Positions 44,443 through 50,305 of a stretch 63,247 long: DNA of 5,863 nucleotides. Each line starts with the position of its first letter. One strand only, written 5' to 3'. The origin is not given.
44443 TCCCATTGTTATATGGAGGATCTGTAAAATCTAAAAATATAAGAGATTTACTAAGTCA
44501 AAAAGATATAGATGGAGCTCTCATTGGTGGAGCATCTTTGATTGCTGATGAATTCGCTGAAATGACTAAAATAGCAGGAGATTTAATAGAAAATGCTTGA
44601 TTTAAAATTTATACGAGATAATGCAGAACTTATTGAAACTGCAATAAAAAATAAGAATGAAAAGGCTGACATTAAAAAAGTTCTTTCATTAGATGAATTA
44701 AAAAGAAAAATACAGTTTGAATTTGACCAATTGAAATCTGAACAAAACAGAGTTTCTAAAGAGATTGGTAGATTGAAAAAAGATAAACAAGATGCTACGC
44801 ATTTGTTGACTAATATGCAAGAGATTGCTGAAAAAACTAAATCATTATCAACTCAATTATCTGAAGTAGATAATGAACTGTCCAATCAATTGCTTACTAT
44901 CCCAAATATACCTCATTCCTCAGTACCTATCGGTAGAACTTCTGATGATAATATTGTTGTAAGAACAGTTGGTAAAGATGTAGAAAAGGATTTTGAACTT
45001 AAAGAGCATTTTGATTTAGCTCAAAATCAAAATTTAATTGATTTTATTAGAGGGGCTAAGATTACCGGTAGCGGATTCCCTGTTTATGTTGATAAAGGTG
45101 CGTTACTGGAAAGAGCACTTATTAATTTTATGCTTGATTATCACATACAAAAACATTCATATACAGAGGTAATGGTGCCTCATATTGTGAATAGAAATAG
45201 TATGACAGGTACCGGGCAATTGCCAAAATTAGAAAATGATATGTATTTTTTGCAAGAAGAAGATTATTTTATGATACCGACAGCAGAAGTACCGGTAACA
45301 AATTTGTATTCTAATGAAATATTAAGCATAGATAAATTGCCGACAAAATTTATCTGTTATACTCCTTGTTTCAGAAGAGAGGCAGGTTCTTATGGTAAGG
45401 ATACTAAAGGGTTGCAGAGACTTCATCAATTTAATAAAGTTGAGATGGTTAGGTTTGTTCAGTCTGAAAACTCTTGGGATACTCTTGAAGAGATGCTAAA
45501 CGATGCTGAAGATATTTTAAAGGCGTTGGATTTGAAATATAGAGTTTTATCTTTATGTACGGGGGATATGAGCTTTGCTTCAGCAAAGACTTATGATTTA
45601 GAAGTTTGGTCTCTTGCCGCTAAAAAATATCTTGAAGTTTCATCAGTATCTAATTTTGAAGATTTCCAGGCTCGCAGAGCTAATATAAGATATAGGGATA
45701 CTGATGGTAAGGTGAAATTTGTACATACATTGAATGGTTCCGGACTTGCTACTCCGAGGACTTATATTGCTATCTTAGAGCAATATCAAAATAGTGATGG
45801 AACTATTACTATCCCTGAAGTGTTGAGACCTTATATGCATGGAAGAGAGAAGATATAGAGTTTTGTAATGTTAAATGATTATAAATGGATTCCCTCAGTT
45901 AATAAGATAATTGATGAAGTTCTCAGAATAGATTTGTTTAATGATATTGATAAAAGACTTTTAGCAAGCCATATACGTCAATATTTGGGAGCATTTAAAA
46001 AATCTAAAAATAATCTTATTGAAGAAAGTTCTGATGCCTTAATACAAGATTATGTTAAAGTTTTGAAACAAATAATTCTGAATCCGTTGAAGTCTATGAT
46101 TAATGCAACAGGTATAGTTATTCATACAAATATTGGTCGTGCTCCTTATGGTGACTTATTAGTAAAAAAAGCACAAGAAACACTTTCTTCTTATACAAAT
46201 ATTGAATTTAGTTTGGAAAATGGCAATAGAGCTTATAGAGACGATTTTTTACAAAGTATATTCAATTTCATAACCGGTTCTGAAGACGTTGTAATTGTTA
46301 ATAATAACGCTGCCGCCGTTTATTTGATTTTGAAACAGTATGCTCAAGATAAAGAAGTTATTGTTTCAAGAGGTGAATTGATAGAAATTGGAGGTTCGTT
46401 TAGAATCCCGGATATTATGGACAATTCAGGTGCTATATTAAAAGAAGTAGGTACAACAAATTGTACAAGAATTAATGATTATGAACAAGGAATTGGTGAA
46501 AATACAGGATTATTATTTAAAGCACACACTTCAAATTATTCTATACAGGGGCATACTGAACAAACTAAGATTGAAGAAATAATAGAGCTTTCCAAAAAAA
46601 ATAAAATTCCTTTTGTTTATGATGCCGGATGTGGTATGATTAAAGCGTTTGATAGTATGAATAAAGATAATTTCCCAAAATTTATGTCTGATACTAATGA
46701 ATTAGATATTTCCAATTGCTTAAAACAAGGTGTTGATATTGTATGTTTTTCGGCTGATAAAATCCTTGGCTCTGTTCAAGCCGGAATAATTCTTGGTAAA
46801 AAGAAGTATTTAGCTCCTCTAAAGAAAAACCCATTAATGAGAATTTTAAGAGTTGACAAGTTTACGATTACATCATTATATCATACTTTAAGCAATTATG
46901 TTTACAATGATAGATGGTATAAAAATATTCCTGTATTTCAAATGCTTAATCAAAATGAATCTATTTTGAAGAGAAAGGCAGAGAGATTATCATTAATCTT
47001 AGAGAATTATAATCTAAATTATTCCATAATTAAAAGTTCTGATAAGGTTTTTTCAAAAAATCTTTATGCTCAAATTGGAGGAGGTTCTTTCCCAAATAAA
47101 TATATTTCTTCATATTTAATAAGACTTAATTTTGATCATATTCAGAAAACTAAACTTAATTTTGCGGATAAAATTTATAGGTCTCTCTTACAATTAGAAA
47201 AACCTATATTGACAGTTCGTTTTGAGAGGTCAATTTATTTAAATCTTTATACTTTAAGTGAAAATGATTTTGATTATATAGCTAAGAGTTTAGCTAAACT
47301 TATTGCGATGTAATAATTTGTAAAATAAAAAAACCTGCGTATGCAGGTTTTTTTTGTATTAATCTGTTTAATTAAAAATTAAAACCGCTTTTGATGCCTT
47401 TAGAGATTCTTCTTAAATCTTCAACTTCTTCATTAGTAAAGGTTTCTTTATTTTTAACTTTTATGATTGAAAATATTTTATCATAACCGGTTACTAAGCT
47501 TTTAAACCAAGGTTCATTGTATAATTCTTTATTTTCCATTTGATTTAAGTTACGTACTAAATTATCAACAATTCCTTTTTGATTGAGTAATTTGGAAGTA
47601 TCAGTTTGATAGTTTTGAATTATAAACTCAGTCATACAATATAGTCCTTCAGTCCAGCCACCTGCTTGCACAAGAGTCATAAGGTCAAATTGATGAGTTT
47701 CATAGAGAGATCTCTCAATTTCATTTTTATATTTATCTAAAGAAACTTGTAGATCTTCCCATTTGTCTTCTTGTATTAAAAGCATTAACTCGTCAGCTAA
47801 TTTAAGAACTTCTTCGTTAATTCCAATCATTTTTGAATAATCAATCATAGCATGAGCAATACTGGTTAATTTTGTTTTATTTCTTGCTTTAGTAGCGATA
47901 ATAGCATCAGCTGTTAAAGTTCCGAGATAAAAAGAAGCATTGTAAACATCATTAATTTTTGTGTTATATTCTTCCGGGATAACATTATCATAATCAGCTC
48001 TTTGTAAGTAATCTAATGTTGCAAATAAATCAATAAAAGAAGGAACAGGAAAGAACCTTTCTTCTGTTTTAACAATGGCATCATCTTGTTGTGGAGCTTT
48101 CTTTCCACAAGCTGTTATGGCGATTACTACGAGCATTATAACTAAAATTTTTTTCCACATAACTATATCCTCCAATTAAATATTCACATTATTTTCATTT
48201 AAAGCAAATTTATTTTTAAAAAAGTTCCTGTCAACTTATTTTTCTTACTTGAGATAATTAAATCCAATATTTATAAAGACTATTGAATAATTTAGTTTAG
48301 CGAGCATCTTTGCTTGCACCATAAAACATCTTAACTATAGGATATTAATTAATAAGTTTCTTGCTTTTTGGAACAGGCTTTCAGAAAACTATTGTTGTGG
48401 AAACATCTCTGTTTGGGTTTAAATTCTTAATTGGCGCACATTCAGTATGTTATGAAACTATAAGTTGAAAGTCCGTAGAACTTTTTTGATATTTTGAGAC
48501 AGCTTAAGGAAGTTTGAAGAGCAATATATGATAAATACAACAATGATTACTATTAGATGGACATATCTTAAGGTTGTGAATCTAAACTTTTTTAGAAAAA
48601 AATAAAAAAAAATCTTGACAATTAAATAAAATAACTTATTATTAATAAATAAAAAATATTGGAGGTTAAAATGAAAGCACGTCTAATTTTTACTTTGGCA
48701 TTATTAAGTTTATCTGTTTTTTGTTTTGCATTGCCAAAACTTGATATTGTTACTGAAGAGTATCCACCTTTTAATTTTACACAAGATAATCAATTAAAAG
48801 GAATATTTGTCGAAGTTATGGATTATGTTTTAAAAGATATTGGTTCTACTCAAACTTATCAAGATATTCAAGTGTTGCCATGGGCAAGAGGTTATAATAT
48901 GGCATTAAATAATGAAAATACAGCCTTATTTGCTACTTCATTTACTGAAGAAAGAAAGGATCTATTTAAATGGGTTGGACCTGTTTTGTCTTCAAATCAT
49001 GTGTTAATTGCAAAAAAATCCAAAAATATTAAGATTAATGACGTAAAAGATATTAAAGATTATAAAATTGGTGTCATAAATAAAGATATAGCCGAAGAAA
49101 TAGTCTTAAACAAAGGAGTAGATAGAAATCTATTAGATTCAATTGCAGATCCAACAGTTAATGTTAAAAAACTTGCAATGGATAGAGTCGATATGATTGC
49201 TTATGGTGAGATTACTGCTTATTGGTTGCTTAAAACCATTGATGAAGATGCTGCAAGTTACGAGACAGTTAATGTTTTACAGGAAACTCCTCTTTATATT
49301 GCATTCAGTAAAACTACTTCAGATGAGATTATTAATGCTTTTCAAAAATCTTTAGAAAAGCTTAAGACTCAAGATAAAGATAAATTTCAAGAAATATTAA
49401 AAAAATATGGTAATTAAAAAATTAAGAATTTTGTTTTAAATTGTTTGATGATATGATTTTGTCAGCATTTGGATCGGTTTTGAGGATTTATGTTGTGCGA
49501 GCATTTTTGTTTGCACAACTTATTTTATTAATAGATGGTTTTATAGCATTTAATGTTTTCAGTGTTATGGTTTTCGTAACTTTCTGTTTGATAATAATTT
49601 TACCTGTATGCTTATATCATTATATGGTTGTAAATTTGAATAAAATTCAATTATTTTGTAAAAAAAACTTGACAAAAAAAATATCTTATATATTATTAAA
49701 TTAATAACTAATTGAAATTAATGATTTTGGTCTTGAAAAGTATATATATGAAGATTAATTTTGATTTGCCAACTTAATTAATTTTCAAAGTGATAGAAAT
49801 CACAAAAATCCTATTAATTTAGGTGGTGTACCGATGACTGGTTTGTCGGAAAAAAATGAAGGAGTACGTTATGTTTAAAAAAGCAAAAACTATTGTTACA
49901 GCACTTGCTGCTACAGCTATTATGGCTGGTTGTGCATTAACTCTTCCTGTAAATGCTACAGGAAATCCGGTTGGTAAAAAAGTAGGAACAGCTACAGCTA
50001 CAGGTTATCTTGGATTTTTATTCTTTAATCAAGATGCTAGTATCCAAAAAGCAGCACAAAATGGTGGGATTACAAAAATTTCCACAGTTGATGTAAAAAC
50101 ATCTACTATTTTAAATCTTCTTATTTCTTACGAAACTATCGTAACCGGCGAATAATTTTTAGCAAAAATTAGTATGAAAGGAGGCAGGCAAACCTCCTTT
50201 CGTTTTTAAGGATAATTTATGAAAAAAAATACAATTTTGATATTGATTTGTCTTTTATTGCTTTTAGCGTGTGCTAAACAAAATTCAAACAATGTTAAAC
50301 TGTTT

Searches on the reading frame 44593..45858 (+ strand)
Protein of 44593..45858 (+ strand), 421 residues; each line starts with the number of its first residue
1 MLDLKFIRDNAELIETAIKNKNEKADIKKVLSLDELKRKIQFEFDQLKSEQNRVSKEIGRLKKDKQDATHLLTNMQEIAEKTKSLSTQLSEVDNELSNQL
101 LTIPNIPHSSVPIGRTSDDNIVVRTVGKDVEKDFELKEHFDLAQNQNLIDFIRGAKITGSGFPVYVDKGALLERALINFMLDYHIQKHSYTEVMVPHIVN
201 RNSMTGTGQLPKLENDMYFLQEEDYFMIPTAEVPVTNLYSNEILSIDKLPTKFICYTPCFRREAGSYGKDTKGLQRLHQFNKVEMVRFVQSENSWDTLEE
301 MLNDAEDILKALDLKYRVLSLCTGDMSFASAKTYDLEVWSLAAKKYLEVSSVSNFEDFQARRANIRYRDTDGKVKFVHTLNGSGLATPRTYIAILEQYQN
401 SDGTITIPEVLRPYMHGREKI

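Call 79: search_protein_families(library=pfam, max_evalue=0.00001, proteins=[window:44593-45858:+])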
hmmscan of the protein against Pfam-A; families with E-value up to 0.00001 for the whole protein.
window:44593-45858:+ (421 aa): 2 families
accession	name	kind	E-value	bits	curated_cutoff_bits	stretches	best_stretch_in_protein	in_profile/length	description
PF00587.30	tRNA-synt_2b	-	3.1e-40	138.6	29.3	1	222-398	8-179/179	tRNA synthetase class II core domain (G, H, P, S and T)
PF02403.27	Seryl_tRNA_N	-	1.5e-29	102.8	28.2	1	1-107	1-108/108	Seryl-tRNA synthetase N-terminal domain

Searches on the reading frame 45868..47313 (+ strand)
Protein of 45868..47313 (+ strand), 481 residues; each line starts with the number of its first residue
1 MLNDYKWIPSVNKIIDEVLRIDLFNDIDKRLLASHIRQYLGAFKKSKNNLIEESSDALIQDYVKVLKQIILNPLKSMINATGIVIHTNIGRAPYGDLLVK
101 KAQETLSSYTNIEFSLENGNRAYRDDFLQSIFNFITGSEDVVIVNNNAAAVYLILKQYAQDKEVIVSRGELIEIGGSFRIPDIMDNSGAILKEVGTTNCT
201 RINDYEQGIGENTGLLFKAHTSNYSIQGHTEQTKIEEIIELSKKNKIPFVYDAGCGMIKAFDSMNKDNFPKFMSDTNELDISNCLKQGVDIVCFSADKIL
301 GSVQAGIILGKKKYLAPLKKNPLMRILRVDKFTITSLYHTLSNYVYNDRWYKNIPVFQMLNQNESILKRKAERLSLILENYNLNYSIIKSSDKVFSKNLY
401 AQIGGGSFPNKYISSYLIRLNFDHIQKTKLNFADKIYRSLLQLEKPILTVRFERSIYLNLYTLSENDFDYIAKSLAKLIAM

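Call 79: search_protein_families(library=pfam, max_evalue=0.00001, proteins=[window:45868-47313:+])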
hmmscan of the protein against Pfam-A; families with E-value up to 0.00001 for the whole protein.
window:45868-47313:+ (481 aa): 1 family
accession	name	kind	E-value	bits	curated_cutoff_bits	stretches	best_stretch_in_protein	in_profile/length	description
PF03841.19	SelA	-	7.6e-117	390.9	22.8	1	77-461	1-364/367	L-seryl-tRNA selenium transferase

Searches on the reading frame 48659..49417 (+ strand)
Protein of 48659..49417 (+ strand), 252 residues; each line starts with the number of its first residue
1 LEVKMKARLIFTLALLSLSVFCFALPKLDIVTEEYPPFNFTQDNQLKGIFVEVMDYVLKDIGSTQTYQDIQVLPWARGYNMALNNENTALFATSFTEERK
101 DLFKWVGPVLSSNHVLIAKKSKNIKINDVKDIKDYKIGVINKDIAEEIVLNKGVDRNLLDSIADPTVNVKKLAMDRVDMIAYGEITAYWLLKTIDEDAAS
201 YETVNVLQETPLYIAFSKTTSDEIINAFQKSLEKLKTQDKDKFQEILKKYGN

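Call 19: search_protein_families(library=pfam, proteins=[window:48659-49417:+])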
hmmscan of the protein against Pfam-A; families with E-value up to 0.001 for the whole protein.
window:48659-49417:+ (252 aa): 1 family
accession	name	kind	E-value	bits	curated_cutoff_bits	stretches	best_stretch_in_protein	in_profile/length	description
PF00497.25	SBP_bac_3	-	5e-12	46.2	26.4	1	31-251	5-130/132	Bacterial extracellular solute-binding proteins, family 3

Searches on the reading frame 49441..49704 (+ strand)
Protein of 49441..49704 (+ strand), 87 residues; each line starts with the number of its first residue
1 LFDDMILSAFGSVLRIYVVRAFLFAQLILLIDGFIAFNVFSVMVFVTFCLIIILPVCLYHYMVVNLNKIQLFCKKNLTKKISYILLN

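Call 80: search_protein_families(library=pfam, max_evalue=0.00001, proteins=[window:49441-49704:+])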
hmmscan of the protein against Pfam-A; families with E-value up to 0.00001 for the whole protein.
window:49441-49704:+ (87 aa): 0 families

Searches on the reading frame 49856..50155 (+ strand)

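Call 19: search_protein_families(library=pfam, proteins=[window:49856-50155:+])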
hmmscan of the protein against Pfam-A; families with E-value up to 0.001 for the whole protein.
window:49856-50155:+ (99 aa): 1 family
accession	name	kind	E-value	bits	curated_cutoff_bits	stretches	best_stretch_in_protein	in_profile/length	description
PF13146.11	TRL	-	1.1e-20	74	25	1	29-99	8-77/77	TRL-like protein family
